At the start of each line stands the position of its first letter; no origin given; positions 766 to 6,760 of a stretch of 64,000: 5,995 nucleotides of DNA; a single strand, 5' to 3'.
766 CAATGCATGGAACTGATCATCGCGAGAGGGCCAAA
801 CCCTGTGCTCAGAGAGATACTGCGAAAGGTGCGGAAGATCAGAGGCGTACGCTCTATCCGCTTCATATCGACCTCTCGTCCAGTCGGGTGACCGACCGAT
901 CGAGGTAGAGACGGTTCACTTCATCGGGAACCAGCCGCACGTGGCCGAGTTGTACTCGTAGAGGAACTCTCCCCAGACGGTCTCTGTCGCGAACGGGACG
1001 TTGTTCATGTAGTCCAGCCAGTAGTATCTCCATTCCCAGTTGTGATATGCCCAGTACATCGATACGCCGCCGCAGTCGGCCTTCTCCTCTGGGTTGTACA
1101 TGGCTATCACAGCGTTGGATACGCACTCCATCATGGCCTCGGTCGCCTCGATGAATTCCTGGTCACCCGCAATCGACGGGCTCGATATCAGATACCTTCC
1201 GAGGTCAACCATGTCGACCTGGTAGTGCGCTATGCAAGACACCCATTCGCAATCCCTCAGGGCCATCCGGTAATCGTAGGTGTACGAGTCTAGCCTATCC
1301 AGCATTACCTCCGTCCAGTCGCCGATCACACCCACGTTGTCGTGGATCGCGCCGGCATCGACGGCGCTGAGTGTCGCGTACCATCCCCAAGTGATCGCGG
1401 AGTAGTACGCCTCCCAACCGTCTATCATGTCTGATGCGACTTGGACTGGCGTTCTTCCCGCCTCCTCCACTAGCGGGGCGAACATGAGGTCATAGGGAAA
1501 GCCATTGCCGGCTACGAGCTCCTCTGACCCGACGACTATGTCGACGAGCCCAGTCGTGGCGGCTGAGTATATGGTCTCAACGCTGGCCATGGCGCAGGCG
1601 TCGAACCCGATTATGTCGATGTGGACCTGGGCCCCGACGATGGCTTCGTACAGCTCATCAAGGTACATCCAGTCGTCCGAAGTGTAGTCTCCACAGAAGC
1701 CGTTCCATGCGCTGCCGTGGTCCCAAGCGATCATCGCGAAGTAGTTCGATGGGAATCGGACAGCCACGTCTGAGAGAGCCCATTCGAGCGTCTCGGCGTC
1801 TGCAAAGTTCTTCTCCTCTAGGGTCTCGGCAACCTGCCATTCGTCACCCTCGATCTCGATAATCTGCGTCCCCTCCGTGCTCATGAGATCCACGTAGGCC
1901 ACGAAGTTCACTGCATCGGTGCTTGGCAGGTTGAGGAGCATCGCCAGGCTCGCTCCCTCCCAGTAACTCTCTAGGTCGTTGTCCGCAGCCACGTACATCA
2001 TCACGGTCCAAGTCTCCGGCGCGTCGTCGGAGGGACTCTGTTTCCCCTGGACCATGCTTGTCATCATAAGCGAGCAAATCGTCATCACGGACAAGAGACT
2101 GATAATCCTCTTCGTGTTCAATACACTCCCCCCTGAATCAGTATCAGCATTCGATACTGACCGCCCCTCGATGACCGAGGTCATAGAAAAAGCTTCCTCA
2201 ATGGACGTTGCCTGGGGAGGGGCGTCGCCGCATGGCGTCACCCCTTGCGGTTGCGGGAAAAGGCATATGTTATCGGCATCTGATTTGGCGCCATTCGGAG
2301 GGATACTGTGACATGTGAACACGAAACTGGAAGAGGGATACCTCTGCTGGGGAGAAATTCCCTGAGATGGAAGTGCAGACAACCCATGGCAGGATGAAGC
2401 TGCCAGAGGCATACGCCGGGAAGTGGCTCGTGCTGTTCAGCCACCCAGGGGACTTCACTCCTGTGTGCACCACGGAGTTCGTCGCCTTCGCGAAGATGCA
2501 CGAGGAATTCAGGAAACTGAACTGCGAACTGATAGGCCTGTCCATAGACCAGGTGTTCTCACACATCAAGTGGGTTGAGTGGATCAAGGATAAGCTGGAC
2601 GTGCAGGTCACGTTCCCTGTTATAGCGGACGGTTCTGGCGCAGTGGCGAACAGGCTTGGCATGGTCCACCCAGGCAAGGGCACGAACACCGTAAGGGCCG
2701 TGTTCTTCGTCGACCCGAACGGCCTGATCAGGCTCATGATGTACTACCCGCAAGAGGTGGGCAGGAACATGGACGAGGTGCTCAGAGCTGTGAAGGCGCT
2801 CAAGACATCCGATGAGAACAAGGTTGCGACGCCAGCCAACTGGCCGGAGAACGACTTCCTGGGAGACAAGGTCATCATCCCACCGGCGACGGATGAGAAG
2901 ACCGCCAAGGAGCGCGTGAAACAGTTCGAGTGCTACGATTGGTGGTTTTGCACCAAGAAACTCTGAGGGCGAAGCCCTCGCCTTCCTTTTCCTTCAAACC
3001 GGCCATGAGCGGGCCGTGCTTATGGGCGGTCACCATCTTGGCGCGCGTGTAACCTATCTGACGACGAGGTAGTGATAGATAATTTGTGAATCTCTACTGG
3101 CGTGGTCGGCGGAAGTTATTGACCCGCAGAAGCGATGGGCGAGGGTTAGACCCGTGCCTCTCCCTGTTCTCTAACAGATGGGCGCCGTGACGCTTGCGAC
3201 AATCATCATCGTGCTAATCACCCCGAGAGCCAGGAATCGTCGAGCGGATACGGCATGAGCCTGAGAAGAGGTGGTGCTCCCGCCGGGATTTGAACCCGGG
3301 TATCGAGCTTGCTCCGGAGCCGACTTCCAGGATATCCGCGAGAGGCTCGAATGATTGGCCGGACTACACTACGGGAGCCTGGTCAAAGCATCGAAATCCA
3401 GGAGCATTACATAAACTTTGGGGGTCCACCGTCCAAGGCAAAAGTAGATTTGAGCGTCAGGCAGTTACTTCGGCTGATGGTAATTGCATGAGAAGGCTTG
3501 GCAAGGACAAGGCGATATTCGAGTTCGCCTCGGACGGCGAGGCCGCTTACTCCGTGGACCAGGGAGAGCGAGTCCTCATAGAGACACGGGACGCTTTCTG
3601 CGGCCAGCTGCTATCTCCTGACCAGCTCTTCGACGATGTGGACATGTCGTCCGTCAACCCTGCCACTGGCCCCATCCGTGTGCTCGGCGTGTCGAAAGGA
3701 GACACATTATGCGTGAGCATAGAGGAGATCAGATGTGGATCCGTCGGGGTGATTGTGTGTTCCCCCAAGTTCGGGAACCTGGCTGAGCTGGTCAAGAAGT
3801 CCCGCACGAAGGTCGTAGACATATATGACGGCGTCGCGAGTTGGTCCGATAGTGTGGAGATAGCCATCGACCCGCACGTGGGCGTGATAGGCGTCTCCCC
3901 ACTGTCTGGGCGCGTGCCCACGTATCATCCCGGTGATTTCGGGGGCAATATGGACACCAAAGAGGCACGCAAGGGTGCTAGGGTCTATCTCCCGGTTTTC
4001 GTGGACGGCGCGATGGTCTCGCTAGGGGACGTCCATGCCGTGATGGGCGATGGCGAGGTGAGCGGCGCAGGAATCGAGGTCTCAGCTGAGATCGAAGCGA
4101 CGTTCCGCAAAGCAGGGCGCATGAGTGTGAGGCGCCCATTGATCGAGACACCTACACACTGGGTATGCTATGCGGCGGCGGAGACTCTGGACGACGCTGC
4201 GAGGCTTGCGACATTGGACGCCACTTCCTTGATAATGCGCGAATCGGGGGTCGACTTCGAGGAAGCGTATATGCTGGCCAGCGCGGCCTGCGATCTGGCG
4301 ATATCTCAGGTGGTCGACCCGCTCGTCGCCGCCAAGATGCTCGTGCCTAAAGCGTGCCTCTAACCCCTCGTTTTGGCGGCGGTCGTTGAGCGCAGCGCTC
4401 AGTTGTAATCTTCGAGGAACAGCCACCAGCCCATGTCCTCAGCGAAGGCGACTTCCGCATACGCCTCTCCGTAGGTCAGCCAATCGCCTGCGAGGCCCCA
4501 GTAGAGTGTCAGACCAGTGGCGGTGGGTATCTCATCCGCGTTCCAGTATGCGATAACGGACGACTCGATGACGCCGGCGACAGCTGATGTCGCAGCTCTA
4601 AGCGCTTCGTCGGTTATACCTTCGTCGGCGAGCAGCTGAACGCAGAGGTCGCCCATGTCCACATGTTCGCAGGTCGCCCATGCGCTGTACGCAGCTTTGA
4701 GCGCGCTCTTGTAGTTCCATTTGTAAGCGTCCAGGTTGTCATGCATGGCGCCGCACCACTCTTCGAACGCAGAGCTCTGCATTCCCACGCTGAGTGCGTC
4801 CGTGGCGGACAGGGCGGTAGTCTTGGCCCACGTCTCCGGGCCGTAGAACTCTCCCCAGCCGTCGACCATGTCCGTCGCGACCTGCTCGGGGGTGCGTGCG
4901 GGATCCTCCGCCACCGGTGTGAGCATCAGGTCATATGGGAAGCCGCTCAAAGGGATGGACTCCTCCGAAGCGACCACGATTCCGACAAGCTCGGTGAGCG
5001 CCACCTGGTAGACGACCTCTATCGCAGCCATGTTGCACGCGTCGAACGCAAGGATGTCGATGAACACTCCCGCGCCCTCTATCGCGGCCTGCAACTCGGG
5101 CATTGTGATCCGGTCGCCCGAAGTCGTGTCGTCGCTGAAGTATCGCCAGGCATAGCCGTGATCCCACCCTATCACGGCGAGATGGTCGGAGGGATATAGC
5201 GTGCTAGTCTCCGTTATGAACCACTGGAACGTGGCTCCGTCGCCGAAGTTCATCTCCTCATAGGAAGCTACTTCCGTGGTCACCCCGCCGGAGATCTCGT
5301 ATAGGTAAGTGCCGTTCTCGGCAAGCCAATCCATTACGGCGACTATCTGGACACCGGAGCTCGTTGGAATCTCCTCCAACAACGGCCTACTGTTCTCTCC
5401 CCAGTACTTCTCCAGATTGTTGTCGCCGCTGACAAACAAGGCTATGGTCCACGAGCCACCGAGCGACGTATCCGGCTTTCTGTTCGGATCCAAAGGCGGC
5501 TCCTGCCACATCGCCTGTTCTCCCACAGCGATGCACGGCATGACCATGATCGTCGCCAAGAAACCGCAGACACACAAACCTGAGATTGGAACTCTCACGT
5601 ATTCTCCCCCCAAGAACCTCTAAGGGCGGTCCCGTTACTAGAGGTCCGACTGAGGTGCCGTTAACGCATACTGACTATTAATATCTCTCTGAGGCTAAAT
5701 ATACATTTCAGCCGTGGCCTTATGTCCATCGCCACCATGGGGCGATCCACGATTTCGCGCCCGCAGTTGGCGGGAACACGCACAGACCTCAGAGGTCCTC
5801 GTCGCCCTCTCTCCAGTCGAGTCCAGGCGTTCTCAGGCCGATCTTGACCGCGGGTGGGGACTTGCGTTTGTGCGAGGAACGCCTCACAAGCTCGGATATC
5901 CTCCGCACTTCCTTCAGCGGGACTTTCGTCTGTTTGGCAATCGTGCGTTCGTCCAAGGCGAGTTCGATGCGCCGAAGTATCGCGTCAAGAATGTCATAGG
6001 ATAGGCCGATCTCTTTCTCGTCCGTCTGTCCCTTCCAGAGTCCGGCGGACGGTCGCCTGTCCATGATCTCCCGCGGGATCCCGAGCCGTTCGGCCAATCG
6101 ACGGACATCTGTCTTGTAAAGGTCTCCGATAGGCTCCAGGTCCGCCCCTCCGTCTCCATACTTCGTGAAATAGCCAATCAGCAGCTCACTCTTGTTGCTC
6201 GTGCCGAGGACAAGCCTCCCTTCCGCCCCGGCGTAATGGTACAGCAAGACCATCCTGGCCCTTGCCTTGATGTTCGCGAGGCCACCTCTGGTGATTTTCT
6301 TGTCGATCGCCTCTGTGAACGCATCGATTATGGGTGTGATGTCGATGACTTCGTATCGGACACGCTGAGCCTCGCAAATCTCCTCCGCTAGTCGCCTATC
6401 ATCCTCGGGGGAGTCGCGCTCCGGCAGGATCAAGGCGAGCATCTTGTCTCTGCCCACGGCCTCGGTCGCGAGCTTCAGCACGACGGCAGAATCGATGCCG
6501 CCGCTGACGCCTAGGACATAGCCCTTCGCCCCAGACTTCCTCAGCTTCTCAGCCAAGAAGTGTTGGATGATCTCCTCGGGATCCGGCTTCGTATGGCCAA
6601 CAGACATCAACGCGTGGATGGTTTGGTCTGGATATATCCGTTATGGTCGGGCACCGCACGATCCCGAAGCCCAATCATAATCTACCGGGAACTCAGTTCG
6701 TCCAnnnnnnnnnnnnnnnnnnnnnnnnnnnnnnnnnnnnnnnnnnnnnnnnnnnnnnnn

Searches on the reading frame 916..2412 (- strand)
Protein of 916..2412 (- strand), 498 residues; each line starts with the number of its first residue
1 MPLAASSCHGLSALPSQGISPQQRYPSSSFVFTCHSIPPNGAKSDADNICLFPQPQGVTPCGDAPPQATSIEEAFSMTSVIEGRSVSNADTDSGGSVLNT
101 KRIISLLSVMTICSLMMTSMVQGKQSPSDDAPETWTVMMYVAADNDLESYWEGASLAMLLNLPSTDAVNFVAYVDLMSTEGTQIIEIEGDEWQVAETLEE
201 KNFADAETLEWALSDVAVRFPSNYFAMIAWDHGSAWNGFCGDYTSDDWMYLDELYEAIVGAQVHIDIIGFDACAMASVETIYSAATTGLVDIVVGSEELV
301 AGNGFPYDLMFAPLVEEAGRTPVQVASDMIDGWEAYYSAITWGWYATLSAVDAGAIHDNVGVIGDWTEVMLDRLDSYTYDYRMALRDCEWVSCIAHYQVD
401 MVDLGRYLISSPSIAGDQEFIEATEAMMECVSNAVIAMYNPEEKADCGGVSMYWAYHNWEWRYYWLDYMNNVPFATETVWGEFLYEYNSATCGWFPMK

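Call 28: search_protein_families(library=pfam, proteins=[window:916-2412:-], max_evalue=0.00001)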
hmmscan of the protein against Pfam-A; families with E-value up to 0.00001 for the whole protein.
window:916-2412:- (498 aa): 1 family
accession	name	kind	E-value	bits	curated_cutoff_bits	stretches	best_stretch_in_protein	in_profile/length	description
PF03415.19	Peptidase_C11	-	3e-31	109.7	25.8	1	140-484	2-356/359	Clostripain family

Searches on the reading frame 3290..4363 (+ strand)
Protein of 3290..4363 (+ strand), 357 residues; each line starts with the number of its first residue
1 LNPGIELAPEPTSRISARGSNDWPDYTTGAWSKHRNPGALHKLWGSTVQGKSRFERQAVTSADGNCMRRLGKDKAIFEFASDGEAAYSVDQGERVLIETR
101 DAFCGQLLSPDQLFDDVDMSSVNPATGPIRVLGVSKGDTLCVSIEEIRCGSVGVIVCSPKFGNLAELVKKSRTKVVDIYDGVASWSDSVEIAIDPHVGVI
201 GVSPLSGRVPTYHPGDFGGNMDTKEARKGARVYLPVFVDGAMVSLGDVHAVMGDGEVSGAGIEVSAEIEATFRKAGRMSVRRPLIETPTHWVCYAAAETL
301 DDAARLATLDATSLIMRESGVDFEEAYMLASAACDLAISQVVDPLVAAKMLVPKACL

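Call 28: search_protein_families(library=pfam, proteins=[window:3290-4363:+], max_evalue=0.00001)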
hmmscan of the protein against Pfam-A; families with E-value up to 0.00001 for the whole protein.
window:3290-4363:+ (357 aa): 1 family
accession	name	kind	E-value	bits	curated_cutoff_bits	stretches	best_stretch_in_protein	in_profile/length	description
PF03069.20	FmdA_AmdA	-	3.7e-33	115.4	27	2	213-354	205-368/373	Acetamidase/Formamidase family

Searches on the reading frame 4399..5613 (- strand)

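Call 28: search_protein_families(library=pfam, proteins=[window:4399-5613:-], max_evalue=0.00001)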
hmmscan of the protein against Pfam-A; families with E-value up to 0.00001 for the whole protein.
window:4399-5613:- (404 aa): 1 family
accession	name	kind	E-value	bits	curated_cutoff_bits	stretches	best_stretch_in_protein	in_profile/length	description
PF03415.19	Peptidase_C11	-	7.4e-35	121.6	25.8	1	60-295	2-243/359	Clostripain family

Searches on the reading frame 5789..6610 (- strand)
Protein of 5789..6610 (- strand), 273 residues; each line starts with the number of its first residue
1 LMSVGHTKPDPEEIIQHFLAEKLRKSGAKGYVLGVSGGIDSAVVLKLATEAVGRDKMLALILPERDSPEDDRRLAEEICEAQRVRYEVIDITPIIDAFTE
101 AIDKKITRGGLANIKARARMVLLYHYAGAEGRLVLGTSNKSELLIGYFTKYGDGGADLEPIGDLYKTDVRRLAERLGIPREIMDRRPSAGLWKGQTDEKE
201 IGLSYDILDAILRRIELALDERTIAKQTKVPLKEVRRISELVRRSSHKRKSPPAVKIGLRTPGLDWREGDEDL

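Call 28: search_protein_families(library=pfam, proteins=[window:5789-6610:-], max_evalue=0.00001)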
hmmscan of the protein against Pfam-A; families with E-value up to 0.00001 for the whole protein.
window:5789-6610:- (273 aa): 1 family
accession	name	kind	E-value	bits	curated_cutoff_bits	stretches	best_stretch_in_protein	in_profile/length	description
PF02540.23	NAD_synthase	-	1.5e-83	280.1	21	1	15-252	5-242/242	NAD synthase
